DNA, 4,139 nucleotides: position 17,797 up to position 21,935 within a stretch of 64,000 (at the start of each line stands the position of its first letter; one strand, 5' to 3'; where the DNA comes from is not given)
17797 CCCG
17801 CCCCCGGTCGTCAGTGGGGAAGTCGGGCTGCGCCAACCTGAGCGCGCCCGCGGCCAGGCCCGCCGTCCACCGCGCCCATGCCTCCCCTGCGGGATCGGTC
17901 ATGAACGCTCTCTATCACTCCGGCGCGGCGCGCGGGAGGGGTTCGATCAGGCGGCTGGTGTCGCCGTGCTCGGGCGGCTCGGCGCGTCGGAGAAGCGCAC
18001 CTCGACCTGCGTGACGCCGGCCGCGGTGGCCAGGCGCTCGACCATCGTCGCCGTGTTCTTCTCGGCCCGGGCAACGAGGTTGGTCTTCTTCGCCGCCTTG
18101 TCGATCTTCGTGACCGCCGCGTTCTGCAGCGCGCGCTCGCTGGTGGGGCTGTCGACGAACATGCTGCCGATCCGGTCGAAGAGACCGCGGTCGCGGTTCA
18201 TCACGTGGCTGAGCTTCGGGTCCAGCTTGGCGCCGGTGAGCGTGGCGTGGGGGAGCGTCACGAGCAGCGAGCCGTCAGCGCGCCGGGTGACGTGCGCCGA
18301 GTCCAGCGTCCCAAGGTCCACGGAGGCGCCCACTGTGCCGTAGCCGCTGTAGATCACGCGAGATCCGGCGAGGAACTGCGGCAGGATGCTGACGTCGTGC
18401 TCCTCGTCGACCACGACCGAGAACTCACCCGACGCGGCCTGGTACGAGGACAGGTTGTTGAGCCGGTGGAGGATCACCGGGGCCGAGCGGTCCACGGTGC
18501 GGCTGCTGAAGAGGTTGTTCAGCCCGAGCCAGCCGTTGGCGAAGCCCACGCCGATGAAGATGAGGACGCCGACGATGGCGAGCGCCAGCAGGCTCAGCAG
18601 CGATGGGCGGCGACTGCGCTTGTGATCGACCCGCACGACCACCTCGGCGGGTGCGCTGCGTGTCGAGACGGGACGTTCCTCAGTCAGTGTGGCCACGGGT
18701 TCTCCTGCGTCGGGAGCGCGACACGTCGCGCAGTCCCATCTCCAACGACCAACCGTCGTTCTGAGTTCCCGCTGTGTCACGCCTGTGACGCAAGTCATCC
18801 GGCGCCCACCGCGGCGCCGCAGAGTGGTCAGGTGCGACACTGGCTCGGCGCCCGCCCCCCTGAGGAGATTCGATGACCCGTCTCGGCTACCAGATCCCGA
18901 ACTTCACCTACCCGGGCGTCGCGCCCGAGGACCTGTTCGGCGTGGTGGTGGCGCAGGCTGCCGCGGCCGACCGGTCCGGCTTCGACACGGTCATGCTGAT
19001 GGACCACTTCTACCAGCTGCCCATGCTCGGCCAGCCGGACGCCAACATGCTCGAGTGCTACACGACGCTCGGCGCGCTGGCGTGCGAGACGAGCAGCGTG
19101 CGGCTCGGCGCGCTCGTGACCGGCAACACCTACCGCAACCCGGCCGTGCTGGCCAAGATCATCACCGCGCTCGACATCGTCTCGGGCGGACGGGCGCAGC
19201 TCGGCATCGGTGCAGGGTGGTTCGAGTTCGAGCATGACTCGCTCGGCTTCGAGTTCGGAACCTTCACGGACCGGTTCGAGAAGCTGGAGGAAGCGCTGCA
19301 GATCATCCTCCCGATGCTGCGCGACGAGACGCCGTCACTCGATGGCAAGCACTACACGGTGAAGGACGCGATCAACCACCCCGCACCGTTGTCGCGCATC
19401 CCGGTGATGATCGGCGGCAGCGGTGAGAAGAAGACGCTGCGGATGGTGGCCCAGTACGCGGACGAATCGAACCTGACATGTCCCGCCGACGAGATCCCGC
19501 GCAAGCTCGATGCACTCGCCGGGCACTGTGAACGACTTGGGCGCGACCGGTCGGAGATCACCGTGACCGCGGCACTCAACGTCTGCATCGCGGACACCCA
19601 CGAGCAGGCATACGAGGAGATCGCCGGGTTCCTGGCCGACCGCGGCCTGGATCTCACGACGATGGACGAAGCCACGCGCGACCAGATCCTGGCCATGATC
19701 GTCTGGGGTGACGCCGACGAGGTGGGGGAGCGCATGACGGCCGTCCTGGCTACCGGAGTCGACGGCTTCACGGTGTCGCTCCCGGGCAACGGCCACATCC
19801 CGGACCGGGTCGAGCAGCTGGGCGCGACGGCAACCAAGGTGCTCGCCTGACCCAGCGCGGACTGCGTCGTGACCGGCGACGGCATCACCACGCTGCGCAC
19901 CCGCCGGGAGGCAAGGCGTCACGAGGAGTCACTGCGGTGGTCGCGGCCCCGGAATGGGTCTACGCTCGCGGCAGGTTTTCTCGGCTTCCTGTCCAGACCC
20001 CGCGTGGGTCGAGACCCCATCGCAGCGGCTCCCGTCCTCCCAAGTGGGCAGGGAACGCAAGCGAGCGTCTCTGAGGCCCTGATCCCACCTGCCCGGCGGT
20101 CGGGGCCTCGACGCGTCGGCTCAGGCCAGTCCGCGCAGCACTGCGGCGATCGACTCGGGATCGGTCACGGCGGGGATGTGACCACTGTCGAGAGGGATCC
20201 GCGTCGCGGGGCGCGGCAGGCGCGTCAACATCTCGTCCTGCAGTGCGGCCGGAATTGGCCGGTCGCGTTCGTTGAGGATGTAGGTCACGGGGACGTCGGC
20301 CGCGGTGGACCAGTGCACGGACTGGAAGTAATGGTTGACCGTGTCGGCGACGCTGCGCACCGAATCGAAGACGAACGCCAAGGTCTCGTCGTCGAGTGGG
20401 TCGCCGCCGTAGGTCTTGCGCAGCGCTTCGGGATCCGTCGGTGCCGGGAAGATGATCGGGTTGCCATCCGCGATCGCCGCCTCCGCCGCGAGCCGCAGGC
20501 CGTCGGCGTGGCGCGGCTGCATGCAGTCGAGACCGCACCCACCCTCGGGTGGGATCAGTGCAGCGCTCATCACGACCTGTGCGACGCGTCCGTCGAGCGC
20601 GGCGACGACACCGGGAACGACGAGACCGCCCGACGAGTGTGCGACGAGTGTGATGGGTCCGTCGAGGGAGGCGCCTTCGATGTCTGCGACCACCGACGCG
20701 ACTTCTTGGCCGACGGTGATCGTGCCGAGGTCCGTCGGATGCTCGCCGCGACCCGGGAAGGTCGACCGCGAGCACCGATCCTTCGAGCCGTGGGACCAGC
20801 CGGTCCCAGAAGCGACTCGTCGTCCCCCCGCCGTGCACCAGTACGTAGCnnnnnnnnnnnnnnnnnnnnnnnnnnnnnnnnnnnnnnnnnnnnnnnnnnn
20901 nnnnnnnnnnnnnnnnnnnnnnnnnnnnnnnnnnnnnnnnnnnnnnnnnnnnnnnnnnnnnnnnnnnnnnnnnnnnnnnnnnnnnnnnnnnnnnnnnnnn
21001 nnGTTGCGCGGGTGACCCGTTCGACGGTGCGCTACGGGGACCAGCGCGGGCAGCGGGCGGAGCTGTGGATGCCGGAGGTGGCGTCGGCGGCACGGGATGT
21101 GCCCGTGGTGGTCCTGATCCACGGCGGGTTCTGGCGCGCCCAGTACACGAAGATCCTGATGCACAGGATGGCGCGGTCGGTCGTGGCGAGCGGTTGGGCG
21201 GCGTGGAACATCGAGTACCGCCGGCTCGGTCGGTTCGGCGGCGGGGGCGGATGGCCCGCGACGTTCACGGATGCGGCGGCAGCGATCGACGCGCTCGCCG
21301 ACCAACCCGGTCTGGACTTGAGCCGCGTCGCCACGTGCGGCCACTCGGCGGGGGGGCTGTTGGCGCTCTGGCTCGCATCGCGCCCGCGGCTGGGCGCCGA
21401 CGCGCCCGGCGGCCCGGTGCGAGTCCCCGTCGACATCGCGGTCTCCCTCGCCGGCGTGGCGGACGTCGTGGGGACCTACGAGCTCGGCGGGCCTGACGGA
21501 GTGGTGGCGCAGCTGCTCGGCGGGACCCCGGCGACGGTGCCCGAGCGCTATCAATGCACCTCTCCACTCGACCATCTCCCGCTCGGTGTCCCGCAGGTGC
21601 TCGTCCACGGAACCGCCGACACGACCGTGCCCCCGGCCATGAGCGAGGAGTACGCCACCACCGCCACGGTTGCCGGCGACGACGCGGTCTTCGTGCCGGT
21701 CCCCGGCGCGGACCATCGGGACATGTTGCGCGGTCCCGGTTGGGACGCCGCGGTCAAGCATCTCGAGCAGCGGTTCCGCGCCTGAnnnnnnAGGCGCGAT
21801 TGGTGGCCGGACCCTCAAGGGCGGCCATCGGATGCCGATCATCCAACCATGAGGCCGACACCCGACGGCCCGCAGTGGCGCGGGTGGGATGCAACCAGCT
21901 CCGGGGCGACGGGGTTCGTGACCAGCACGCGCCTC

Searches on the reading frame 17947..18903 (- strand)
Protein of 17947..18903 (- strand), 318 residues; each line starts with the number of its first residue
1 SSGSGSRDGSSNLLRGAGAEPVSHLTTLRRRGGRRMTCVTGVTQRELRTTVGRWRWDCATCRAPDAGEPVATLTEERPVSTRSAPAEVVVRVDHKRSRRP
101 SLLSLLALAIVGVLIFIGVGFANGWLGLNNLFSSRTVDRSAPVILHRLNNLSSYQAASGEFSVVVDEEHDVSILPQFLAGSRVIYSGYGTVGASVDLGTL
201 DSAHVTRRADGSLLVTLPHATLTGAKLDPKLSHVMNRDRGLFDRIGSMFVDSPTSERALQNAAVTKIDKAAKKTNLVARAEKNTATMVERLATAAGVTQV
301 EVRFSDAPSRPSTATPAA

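Call 88: search_protein_families(library=pfam, proteins=[window:17947-18903:-], max_evalue=0.00001)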
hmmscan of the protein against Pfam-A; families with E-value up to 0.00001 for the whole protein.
window:17947-18903:- (318 aa): 1 family
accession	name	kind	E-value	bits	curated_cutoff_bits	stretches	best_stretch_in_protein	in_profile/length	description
PF14014.11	DUF4230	-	3.7e-25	89.2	27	1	148-302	3-148/148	Protein of unknown function (DUF4230)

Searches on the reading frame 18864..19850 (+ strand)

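Call 88: search_protein_families(library=pfam, proteins=[window:18864-19850:+], max_evalue=0.00001)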
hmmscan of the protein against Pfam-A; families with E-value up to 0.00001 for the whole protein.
window:18864-19850:+ (328 aa): 1 family
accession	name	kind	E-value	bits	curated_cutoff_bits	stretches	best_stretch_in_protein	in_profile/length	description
PF00296.26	Bac_luciferase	-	6.2e-50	170.8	27.9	1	24-300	21-313/314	Luciferase-like monooxygenase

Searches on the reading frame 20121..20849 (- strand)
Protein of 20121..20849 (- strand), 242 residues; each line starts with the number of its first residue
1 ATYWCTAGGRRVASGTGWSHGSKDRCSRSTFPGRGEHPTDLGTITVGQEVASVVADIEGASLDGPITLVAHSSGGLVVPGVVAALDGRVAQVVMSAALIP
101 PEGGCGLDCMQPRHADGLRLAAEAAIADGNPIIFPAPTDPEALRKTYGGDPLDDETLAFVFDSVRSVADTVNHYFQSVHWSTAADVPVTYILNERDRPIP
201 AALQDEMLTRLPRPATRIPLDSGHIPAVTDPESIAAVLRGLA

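Call 88: search_protein_families(library=pfam, proteins=[window:20121-20849:-], max_evalue=0.00001)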
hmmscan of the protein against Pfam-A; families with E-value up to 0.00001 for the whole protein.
window:20121-20849:- (242 aa): 1 family
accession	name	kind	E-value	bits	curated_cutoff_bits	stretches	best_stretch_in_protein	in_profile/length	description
PF12697.13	Abhydrolase_6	-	1.6e-12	49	26.3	1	31-236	35-216/217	Alpha/beta hydrolase family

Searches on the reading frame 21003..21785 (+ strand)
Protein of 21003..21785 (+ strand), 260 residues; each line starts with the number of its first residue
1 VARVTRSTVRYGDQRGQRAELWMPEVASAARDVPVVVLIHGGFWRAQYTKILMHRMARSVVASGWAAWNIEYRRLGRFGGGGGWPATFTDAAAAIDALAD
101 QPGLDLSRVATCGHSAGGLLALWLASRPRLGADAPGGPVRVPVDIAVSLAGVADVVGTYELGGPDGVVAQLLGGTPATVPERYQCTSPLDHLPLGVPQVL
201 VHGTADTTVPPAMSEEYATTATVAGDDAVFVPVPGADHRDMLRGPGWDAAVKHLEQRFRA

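Call 88: search_protein_families(library=pfam, proteins=[window:21003-21785:+], max_evalue=0.00001)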
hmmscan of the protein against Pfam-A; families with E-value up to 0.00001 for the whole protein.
window:21003-21785:+ (260 aa): 5 families
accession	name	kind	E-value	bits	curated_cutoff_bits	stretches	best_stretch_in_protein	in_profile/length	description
PF20434.5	BD-FAE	-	8.6e-22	78.1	26.8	1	23-217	5-211/215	BD-FAE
PF00326.27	Peptidase_S9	-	7.4e-14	52.2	22.6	1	87-129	44-87/213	Prolyl oligopeptidase family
PF07859.19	Abhydrolase_3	-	1.1e-07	32.3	25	1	36-127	1-91/210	alpha/beta hydrolase fold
PF12146.15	Hydrolase_4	-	2.5e-07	30.7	27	0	35-127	6-96/239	Serine aminopeptidase, S33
PF12697.13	Abhydrolase_6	-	3.6e-07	31.5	26.3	1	36-241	1-207/217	Alpha/beta hydrolase family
